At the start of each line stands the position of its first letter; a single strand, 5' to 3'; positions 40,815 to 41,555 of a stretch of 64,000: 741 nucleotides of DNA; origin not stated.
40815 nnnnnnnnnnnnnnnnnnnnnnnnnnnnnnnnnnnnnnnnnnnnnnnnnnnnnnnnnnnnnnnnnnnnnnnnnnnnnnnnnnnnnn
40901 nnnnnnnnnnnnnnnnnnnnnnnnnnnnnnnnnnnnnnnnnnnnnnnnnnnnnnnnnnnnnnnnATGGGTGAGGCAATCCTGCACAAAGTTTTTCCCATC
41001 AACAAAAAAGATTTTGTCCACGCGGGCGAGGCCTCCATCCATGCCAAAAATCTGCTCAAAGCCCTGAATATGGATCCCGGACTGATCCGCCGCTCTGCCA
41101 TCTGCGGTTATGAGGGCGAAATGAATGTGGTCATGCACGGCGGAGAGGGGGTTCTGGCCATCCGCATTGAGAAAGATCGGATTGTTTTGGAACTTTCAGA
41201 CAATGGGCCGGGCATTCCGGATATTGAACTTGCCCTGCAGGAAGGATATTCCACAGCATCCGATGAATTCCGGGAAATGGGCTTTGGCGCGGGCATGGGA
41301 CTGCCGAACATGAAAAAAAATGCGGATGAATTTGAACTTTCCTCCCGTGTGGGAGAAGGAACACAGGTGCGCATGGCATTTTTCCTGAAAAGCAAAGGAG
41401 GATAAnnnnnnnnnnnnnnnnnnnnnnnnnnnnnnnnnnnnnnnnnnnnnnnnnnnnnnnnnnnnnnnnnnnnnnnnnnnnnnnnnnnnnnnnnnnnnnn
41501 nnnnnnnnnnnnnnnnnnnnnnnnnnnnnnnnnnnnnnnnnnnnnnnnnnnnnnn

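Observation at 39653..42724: Orphan HydS-type sensory [FeFe]-hydrogenase signalling module without a catalytic hydrogenase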

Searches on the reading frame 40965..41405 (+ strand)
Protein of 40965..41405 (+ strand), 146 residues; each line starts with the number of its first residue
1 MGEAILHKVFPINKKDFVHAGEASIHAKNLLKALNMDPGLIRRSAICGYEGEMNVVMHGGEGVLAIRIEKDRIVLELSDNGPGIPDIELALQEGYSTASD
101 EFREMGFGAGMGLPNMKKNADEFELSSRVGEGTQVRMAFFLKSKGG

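Call 3: search_protein_families(library=pfam, proteins=[window:40965-41405:+], max_evalue=0.01)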
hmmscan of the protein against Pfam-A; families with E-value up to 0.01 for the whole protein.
window:40965-41405:+ (146 aa): 2 families
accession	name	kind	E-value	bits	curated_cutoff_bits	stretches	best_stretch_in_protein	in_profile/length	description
PF02518.31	HATPase_c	-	7e-11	43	26.4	1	54-139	16-107/111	Histidine kinase-, DNA gyrase B-, and HSP90-like ATPase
PF13581.12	HATPase_c_2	-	9.2e-07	29.4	27.4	1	26-138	14-126/127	Histidine kinase-like ATPase domain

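Call 4: search_protein_families(library=ncbifam, proteins=[window:40965-41405:+], max_evalue=0.01)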
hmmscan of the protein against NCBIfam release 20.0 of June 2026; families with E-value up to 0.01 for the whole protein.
window:40965-41405:+ (146 aa): 5 families
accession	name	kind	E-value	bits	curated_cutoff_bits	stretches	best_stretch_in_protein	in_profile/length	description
TIGR01925.2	spIIAB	equivalog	6.1e-13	48.9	135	1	63-138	63-133/137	anti-sigma F factor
NF041045.1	RsbA_anti_sig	subfamily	4.5e-06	26.1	210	1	43-139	214-302/303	anti-sigma factor RsbA family regulatory protein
NF010076.0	PRK13557.1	subfamily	7.1e-05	21.4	631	1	72-141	324-394/540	histidine kinase famiy protein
NF008298.1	PRK11086.1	subfamily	0.0034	15.9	520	1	64-137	449-521/529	DcuS/MalK family sensor histidine kinase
TIGR02938.1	nifL_nitrog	equivalog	0.0083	14.7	242.45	1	63-118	414-467/494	nitrogen fixation negative regulator NifL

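Call 65: search_solved_structures(query=window:40965-41405:+, max_evalue=0.01, show_alignments=2)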
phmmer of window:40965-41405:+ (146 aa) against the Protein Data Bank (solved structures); distinct sequences matched with E-value up to 0.01: 4.
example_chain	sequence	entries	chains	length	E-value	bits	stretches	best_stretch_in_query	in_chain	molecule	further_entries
1til_A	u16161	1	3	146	4.4e-05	26.8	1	51-143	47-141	Anti-sigma F factor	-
1l0o_A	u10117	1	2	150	5.4e-05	26.5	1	51-138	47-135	Anti-sigma F factor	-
1th8_A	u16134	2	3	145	0.00012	25.4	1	51-137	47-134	Anti-sigma F factor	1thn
1tid_A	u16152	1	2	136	0.00012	25.3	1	51-136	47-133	Anti-sigma F factor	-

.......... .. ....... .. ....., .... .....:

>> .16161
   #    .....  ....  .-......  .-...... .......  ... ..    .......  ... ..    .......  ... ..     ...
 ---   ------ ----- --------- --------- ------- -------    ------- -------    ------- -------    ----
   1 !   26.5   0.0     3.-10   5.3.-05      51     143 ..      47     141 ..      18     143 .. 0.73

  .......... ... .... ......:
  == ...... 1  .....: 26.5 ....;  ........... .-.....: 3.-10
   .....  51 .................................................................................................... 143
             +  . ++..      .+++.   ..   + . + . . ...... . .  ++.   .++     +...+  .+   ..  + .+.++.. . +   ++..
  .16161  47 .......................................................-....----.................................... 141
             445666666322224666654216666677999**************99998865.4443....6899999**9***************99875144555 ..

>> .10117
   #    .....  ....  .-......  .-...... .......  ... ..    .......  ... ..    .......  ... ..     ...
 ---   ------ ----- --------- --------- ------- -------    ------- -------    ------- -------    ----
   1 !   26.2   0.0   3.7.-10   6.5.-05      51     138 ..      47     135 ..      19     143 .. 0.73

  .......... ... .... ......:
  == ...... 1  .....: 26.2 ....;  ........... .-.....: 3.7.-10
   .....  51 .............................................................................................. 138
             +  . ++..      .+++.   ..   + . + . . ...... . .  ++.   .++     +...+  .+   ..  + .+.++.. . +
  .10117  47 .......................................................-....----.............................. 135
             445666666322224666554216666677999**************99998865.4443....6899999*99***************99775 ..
